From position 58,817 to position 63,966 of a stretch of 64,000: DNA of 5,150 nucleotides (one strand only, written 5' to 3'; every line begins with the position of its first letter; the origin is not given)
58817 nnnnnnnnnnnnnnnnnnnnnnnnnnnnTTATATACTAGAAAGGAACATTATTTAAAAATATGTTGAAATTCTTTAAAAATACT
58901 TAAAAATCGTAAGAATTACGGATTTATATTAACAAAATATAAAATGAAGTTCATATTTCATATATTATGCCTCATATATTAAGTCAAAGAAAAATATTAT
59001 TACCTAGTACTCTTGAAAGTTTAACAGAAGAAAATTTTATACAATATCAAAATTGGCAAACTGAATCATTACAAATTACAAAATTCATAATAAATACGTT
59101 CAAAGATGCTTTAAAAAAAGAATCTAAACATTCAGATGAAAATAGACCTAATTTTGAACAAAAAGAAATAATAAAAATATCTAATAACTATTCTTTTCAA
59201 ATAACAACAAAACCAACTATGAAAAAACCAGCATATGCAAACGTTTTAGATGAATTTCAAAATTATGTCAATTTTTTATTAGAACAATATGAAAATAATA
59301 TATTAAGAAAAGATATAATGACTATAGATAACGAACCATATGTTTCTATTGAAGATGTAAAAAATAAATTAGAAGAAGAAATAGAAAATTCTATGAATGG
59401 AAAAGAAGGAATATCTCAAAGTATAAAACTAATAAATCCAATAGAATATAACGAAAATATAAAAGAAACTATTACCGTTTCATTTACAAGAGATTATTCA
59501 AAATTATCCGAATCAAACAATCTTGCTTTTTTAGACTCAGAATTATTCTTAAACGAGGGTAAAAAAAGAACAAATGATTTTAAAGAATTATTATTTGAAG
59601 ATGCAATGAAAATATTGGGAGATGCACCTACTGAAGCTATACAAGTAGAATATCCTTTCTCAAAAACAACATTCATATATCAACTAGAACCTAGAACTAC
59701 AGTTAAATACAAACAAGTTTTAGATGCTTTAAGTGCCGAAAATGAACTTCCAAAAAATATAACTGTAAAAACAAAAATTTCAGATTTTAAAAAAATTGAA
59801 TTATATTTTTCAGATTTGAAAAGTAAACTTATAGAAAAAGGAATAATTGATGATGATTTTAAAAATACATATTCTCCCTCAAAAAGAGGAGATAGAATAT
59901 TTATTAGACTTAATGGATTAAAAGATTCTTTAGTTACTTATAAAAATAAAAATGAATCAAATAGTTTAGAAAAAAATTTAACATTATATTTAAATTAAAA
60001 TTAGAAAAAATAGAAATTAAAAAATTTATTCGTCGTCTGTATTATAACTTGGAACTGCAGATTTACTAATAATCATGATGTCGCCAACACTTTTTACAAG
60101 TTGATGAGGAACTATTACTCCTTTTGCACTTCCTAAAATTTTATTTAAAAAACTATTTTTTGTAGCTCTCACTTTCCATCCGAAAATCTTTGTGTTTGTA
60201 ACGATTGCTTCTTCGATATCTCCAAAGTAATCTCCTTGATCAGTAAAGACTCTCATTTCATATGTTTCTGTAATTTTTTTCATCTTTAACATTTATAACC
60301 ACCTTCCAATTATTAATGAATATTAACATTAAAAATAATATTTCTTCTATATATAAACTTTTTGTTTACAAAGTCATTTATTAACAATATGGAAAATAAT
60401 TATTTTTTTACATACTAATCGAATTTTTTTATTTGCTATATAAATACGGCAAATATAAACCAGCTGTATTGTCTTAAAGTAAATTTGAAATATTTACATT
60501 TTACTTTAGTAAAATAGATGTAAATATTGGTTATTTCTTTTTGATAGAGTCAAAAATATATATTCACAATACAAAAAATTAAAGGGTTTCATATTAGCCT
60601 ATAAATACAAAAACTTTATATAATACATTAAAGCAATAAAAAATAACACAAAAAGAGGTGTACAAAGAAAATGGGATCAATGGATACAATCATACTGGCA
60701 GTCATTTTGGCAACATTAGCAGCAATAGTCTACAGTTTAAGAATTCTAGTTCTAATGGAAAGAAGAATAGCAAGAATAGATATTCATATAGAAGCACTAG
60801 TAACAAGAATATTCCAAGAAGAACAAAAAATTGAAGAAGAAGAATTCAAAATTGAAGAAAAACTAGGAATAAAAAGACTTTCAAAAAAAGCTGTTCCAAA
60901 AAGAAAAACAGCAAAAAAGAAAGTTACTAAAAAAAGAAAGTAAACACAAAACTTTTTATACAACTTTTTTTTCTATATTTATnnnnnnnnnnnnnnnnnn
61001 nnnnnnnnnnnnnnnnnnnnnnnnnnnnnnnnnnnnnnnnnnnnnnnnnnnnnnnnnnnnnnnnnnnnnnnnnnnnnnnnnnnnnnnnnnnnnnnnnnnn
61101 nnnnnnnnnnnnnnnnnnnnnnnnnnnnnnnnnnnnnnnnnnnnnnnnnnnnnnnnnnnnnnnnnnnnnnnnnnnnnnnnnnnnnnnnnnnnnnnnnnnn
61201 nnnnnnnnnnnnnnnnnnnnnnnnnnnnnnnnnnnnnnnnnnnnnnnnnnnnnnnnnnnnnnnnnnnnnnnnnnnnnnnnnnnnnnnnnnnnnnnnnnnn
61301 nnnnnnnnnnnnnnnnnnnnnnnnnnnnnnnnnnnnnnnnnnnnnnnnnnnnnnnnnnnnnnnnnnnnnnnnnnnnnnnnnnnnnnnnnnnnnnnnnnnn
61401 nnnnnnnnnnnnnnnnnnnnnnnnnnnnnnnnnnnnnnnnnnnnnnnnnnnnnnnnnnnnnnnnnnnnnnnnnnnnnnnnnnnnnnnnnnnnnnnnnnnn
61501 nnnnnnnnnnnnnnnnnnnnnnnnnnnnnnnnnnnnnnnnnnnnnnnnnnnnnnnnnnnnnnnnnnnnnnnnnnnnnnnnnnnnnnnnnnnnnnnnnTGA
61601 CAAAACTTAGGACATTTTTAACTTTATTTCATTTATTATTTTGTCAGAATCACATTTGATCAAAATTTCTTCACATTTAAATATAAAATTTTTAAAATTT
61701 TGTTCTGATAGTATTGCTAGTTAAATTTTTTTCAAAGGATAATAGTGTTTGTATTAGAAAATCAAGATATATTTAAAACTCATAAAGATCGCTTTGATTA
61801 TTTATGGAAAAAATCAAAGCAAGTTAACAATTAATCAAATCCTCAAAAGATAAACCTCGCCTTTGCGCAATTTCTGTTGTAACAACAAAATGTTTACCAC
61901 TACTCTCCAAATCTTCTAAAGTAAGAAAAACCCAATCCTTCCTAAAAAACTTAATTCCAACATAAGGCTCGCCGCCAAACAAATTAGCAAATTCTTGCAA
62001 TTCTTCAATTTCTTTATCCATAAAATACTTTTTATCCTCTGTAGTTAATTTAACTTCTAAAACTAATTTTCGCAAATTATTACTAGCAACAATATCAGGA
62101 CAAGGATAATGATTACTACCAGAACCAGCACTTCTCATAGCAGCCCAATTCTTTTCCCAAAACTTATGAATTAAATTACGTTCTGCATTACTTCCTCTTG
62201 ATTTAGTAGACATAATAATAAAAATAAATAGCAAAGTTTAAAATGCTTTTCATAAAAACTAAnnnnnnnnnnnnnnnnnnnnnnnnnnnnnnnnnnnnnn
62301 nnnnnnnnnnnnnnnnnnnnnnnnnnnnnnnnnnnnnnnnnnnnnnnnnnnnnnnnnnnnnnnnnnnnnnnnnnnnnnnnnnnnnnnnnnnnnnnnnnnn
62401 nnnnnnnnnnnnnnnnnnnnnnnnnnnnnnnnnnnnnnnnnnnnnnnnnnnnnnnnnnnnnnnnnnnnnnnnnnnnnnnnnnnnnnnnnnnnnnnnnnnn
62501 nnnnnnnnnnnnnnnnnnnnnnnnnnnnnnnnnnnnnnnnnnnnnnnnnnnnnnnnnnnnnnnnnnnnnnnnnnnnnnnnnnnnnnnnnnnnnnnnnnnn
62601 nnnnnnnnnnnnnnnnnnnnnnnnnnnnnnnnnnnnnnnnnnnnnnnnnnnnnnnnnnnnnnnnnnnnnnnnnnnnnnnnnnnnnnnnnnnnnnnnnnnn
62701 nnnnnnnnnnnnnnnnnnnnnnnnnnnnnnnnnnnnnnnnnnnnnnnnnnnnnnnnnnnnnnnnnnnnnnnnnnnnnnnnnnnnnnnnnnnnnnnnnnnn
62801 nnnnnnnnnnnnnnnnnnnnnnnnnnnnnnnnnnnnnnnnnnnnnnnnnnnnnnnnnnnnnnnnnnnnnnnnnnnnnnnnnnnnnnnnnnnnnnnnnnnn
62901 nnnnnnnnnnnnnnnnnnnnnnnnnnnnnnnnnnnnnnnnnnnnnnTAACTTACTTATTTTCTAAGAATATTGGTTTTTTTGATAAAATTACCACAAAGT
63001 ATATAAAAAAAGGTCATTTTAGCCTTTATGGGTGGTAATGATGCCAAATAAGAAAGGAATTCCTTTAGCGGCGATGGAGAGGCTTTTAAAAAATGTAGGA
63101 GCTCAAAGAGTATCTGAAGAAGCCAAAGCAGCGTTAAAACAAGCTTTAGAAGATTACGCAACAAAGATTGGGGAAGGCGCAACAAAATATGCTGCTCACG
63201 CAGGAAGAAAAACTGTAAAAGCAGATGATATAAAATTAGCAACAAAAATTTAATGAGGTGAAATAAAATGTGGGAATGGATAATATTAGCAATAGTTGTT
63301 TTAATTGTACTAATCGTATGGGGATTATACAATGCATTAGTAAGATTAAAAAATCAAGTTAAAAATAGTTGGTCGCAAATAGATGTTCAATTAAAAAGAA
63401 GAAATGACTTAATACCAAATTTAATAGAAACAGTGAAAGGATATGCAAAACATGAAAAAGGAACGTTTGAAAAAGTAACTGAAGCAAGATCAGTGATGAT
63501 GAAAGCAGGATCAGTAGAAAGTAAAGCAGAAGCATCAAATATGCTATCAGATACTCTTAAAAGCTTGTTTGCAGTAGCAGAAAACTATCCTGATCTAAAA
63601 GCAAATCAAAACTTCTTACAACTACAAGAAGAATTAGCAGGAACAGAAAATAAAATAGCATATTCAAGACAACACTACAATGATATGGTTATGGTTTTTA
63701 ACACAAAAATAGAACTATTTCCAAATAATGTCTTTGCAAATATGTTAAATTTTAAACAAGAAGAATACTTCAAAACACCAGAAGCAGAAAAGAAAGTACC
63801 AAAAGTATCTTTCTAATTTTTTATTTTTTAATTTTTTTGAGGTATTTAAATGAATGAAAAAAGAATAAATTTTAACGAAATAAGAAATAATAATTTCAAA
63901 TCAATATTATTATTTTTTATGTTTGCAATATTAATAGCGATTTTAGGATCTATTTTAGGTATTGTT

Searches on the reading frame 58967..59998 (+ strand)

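Call 70: search_protein_families(library=pfam, proteins=[window:58967-59998:+], max_evalue=0.1)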
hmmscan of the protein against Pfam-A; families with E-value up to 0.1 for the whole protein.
window:58967-59998:+ (343 aa): 1 family
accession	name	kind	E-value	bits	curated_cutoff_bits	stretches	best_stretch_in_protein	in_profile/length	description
PF24988.1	NEW1_HB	-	0.052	14.1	27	0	240-293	19-76/87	NEW1 helical bundle domain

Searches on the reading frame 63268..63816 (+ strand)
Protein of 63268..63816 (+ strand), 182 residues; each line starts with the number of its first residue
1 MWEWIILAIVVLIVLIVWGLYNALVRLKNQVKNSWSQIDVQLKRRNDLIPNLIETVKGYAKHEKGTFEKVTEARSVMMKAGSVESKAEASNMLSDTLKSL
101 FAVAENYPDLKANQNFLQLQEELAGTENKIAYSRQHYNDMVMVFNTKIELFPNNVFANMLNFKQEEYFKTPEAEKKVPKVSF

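Call 41: find_encoding_contigs(protein=window:63268-63816:+, flank=10000, max_places=6)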
Protein window:63268-63816:+ (182 aa): 5 contigs read that carry it; 3 places shown.
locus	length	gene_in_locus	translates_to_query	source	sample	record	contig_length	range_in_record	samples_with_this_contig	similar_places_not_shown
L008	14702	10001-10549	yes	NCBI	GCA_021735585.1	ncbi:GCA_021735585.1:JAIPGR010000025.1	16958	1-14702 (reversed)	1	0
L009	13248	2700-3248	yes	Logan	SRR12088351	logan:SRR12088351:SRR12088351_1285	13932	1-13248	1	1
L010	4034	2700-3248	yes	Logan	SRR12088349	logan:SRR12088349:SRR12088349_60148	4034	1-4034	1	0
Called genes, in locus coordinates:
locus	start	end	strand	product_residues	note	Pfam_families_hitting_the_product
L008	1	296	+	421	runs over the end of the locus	PF13506:Glyco_transf_21, PF00535:Glycos_transf_2, PF10111:Glyco_tranf_2_2, PF13641:Glyco_tranf_2_3, PF13632:Glyco_trans_2_3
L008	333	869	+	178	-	-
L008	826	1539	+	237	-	-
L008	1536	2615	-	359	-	PF01757:Acyl_transf_3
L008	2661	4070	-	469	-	-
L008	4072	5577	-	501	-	-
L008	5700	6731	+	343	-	-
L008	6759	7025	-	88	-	-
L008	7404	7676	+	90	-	-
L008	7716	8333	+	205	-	PF12705:PDDEXK_1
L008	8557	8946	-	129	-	PF01870:Hjc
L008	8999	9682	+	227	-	-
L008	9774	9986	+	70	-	PF00125:Histone, PF15511:CENP-T_C, PF00808:CBFD_NFYB_HMF, PF02291:TFIID-31kDa (weak), PF07524:Bromo_TP (weak)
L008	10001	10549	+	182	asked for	PF04011:LemA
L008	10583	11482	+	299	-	PF01435:Peptidase_M48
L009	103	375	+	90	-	-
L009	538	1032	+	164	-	PF12705:PDDEXK_1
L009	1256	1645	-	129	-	PF01870:Hjc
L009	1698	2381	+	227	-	-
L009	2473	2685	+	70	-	PF00125:Histone, PF15511:CENP-T_C, PF00808:CBFD_NFYB_HMF, PF02291:TFIID-31kDa (weak), PF07524:Bromo_TP (weak)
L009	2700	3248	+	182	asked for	PF04011:LemA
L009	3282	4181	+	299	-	PF01435:Peptidase_M48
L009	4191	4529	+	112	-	-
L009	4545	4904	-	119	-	-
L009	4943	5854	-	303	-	PF23023:Anti-Pycsar_Apyc1, PF00753:Lactamase_B, PF12706:Lactamase_B_2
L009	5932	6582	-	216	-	-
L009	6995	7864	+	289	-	-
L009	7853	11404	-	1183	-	PF00133:tRNA-synt_1, PF09334:tRNA-synt_1g, PF01406:tRNA-synt_1e (faint), PF13603:tRNA-synt_1_2, PF06821:Ser_hydrolase, PF00133:tRNA-synt_1, PF09334:tRNA-synt_1g (weak), PF08264:Anticodon_1, +1 more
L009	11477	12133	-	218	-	PF00406:ADK, PF13207:AAA_17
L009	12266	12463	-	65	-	PF01194:RNA_pol_N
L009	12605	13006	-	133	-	PF00380:Ribosomal_S9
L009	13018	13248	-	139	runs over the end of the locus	PF00572:Ribosomal_L13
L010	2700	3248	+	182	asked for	PF04011:LemA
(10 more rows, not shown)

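Call 53: find_homologous_proteins(query=L009:12605-13003:-, max_evalue=1e-40)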
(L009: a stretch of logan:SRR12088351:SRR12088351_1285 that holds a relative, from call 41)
Query L009:12605-13003:- (132 aa): 1295 proteins with E <= 1e-40 among 3240 candidates; the best 120 are listed.
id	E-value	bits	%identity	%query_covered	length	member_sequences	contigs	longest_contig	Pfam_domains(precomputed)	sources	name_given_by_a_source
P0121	3.6e-75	268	100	100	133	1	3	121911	PF00380.26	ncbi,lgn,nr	ncbi:30S ribosomal protein S9 [Candidatus Woesearchaeota archaeon]|nr:30S ribosomal protein S9 [Cand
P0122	3.3e-63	229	86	100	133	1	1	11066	PF00380.26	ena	-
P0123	3.5e-56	206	76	98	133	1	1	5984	PF00380.26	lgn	-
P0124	6.1e-56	206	75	98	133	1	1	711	PF00380.26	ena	-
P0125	8.6e-56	205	74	100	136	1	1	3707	PF00380.26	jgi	-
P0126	1.4e-55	205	76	99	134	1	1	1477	PF00380.26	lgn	-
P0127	1.4e-55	204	75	98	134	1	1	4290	PF00380.26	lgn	-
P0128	3.8e-55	203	75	98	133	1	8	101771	PF00380.26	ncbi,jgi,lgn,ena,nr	ncbi:30S ribosomal protein S9 [Candidatus Woesearchaeota archaeon]|nr:30S ribosomal protein S9 [Cand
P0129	5.6e-55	203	75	98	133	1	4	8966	PF00380.26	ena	-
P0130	1.6e-54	201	75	98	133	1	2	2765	PF00380.26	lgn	-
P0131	1.8e-54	201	73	100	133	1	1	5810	PF00380.26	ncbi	-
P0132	3.3e-54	200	73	99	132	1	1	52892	PF00380.26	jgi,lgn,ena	-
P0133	3.6e-54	200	74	100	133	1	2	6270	PF00380.26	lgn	-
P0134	8.2e-54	199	72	98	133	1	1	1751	PF00380.26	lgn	-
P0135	1.4e-53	198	73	98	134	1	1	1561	PF00380.26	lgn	-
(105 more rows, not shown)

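Call 54: find_encoding_contigs(protein=P0121, flank=10000, max_places=6)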
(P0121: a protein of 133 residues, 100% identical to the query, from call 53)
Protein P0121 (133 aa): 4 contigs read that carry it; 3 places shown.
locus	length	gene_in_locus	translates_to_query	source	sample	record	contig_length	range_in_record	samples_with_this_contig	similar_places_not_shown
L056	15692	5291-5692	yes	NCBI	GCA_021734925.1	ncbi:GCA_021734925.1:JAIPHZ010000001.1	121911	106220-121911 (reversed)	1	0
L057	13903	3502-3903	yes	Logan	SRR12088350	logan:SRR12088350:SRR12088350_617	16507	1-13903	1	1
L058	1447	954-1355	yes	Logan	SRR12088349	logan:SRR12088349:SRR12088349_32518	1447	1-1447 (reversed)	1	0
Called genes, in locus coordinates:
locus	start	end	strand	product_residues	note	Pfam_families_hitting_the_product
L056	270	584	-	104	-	-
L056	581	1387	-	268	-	-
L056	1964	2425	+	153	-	PF00416:Ribosomal_S13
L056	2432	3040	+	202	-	PF01479:S4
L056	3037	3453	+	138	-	PF00411:Ribosomal_S11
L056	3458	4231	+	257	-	PF01193:RNA_pol_L, PF01000:RNA_pol_A_bac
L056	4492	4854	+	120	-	PF17135:Ribosomal_L18 (weak), PF00828:Ribosomal_L27A (weak)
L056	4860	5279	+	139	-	PF00572:Ribosomal_L13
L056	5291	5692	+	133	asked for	PF00380:Ribosomal_S9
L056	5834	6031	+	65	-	PF01194:RNA_pol_N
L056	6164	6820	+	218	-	PF00406:ADK, PF13207:AAA_17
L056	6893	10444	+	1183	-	PF00133:tRNA-synt_1, PF09334:tRNA-synt_1g, PF01406:tRNA-synt_1e (faint), PF13603:tRNA-synt_1_2, PF06821:Ser_hydrolase, PF00133:tRNA-synt_1, PF09334:tRNA-synt_1g (weak), PF08264:Anticodon_1, +1 more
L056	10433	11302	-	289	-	-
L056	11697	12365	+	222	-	-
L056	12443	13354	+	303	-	PF23023:Anti-Pycsar_Apyc1, PF00753:Lactamase_B, PF12706:Lactamase_B_2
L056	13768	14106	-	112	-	-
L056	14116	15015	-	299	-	PF01435:Peptidase_M48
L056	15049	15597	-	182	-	PF04011:LemA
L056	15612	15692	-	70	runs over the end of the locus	PF00125:Histone, PF15511:CENP-T_C, PF00808:CBFD_NFYB_HMF, PF02291:TFIID-31kDa (weak), PF07524:Bromo_TP (weak)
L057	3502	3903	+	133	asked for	PF00380:Ribosomal_S9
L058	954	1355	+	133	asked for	PF00380:Ribosomal_S9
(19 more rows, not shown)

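Call 58: find_encoding_contigs(protein=P0122, flank=10000, max_places=3)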
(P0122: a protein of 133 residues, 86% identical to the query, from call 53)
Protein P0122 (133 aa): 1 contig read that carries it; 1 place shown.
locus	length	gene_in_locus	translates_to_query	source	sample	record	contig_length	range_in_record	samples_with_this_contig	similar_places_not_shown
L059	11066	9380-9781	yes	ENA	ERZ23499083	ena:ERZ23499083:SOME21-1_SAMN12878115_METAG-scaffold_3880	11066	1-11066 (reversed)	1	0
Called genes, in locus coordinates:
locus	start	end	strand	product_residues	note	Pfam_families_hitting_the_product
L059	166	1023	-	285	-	-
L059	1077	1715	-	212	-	PF01135:PCMT, PF00398:RrnaAD (weak), PF13649:Methyltransf_25 (faint), PF13847:Methyltransf_31 (weak)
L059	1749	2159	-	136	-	-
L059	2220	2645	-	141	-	-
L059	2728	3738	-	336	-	PF00389:2-Hacid_dh, PF07991:KARI_N (faint), PF02826:2-Hacid_dh_C, PF01262:AlaDh_PNT_C (faint)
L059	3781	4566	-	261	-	PF01965:DJ-1_PfpI, PF13459:Fer4_15 (weak)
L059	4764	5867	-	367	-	-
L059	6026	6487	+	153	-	PF00416:Ribosomal_S13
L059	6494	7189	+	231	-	PF01479:S4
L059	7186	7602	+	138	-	PF00411:Ribosomal_S11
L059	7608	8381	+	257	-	PF01193:RNA_pol_L, PF01000:RNA_pol_A_bac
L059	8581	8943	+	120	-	PF17135:Ribosomal_L18 (weak), PF00828:Ribosomal_L27A (weak)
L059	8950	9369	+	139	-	PF00572:Ribosomal_L13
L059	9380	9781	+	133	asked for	PF00380:Ribosomal_S9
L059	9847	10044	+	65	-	PF01194:RNA_pol_N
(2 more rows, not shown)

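Call 70: search_protein_families(library=pfam, proteins=[L056:581-1387:-, L056:270-584:-, L056:10433-11302:-], max_evalue=0.1)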
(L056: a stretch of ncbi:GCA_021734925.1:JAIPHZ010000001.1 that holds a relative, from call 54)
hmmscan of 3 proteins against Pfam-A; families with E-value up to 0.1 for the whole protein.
L056:581-1387:- (268 aa): 0 families

L056:270-584:- (104 aa): 3 families
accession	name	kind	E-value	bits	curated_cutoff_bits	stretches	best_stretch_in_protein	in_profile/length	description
PF09835.14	DUF2062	-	0.049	14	27.4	1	75-100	111-136/147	Uncharacterized protein conserved in bacteria (DUF2062)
PF10661.14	EssA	-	0.07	13.4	24.1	0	59-99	105-145/147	WXG100 protein secretion system (Wss), protein EssA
PF13314.11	DUF4083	-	0.094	13.1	25.4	0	75-102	4-31/57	Domain of unknown function (DUF4083)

L056:10433-11302:- (289 aa): 0 families

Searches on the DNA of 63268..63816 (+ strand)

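Call 57: search_rna_families(source=L056, start=1350, end=2000, threshold=evalue, max_evalue=1)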
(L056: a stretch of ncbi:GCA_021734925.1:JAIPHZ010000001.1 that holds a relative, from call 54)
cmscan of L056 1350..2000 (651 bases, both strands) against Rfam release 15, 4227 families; matches with E-value up to 1: 0.
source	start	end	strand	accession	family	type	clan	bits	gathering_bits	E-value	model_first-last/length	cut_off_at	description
